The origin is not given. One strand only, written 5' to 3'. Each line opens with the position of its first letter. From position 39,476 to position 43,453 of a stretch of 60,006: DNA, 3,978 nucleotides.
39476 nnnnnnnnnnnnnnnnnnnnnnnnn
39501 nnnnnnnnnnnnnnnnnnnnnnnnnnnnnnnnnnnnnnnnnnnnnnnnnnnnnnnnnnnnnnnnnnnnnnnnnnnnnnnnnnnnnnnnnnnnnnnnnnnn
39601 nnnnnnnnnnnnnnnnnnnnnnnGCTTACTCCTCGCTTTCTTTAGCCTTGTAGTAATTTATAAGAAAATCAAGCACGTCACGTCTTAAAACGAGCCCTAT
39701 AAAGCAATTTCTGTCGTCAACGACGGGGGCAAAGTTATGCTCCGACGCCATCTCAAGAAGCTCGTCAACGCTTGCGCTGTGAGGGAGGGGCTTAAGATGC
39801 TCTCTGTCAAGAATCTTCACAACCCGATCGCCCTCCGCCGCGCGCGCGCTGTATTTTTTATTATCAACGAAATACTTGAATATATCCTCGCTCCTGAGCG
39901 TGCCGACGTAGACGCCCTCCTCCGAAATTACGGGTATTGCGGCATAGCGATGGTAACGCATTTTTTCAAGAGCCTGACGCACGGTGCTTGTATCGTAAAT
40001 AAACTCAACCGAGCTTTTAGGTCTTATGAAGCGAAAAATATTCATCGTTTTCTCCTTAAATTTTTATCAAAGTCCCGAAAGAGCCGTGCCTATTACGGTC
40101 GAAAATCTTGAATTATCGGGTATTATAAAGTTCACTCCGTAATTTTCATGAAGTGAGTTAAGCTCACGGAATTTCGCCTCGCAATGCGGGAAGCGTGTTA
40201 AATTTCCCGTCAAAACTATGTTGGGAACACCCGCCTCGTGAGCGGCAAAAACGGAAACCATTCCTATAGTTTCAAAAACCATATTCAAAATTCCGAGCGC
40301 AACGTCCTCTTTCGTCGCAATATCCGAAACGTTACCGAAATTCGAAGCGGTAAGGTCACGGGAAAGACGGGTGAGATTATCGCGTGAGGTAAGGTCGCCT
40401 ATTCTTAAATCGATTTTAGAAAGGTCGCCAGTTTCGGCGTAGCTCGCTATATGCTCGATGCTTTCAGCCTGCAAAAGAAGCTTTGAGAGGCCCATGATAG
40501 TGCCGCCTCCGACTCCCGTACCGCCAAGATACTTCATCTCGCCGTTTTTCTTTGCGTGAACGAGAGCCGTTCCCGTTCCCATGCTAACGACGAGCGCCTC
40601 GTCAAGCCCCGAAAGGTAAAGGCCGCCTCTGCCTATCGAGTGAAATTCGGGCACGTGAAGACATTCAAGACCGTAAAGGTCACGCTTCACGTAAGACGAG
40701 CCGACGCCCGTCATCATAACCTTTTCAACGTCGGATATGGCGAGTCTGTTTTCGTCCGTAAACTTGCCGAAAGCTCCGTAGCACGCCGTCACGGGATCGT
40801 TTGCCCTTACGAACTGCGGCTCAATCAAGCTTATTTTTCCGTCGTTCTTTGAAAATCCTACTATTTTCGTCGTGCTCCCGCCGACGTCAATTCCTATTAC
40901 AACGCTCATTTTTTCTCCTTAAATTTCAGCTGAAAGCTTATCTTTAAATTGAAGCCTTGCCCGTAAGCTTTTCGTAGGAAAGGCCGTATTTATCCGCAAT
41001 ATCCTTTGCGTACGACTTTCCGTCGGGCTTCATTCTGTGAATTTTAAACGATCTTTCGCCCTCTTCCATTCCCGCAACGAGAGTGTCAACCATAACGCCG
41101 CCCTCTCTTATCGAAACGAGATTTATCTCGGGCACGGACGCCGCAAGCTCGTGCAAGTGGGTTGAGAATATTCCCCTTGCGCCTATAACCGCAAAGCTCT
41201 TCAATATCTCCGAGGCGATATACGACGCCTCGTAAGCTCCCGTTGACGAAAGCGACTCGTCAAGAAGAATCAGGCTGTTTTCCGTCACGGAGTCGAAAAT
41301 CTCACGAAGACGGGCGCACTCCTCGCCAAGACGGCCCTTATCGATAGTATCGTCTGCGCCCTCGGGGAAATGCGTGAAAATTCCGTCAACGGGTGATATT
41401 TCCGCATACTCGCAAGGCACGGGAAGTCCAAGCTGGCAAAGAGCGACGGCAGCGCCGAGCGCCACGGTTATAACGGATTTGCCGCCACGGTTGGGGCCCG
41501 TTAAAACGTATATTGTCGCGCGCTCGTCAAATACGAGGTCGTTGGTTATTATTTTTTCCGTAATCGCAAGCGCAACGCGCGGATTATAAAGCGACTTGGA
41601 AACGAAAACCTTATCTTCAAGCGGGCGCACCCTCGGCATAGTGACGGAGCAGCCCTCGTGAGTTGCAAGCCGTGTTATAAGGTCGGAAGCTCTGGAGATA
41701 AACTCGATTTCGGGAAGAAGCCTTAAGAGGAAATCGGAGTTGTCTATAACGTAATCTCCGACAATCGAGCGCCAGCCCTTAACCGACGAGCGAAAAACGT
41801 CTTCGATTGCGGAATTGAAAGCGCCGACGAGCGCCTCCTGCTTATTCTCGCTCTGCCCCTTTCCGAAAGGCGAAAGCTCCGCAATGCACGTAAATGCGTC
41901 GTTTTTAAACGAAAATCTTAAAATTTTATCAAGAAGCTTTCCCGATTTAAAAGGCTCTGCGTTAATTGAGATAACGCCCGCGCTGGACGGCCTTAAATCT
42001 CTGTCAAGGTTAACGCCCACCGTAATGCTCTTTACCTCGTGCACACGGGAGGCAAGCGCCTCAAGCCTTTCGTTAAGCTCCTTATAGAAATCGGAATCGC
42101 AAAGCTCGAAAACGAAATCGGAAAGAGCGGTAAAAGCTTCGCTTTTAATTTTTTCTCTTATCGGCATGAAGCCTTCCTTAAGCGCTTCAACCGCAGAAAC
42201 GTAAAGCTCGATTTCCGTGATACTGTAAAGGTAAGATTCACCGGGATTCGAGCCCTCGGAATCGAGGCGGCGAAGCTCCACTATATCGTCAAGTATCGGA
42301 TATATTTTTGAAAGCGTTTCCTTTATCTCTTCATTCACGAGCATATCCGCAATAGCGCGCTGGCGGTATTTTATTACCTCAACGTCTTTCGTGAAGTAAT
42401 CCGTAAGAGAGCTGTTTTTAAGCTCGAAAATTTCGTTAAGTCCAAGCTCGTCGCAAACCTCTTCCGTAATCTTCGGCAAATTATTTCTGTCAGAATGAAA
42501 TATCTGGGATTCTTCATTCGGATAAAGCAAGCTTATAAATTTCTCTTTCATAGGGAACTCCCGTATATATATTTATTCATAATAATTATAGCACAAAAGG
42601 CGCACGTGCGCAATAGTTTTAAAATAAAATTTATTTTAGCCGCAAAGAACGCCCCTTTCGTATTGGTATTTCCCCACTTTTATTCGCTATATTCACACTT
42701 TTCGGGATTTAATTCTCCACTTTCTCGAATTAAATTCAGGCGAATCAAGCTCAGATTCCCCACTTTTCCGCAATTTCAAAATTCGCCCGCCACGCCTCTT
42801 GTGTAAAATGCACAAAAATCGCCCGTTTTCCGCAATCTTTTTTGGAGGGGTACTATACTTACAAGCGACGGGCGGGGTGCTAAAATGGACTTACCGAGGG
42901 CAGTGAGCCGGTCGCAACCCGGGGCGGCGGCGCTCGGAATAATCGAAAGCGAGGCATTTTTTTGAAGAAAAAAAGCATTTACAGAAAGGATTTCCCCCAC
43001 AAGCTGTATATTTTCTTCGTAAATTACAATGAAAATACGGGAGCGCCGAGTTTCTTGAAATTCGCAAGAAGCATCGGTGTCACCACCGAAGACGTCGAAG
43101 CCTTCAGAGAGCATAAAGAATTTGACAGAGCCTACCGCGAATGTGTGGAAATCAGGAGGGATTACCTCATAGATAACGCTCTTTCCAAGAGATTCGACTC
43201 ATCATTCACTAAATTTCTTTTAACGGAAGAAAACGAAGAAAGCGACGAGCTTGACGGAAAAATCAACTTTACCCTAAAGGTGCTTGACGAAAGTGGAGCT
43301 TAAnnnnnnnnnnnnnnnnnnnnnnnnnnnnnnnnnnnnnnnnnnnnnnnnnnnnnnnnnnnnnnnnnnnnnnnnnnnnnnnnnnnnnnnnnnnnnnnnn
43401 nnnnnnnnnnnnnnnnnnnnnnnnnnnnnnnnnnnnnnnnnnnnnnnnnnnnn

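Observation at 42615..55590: Intact 13-kb podovirus-like packaging/virion cassette with no lysogeny, replication, long-tail or lysis genes (candidate GTA-like, satellite or domesticated element)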

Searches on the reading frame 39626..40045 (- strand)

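Call 7: search_protein_families(library=pfam, proteins=[window:39626-40045:-], max_evalue=0.01)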
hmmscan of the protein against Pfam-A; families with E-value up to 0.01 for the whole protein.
window:39626-40045:- (139 aa): 1 family
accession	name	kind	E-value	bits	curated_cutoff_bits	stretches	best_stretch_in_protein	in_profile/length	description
PF00571.33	CBS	-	1.7e-17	63.9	24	2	11-60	7-56/57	CBS domain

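Call 8: search_protein_families(library=phrogs, proteins=[window:39626-40045:-], max_evalue=0.01)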
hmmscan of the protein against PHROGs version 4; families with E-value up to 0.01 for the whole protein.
window:39626-40045:- (139 aa): 1 family
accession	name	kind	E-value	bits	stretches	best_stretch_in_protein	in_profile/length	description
phrog_19931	-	unknown function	2.3e-29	103.4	1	1-129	15-143/156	-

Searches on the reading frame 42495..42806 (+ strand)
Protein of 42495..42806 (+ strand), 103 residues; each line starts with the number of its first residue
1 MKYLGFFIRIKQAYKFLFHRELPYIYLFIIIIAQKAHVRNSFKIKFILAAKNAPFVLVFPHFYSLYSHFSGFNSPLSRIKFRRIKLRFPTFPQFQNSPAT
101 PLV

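Call 5: search_protein_families(library=pfam, proteins=[window:42495-42806:+], max_evalue=0.01)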
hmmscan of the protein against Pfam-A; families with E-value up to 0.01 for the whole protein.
window:42495-42806:+ (103 aa): 0 families

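Call 6: search_protein_families(library=phrogs, proteins=[window:42495-42806:+], max_evalue=0.01)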
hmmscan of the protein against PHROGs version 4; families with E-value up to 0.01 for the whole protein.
window:42495-42806:+ (103 aa): 0 families

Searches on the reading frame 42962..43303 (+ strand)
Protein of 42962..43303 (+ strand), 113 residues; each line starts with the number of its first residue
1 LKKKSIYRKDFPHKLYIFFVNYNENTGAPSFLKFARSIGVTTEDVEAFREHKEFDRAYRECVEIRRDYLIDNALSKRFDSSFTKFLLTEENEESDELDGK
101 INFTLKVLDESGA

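Call 5: search_protein_families(library=pfam, proteins=[window:42962-43303:+], max_evalue=0.01)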
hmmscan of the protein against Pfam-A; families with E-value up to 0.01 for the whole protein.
window:42962-43303:+ (113 aa): 0 families

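Call 6: search_protein_families(library=phrogs, proteins=[window:42962-43303:+], max_evalue=0.01)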
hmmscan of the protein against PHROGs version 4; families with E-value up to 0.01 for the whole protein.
window:42962-43303:+ (113 aa): 1 family
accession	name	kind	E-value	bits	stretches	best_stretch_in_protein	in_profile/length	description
phrog_3064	-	head and packaging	1.8e-08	35.1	1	28-85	81-138/175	terminase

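Call 37: search_protein_families(library=ncbifam, proteins=[window:42962-43303:+], max_evalue=0.1)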
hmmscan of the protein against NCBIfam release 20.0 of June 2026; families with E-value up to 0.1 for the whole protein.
window:42962-43303:+ (113 aa): 1 family
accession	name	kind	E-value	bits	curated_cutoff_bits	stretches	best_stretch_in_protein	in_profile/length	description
NF053565.1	Gins23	equivalog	0.099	12.5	120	0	41-92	90-141/159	DNA replication protein Gins23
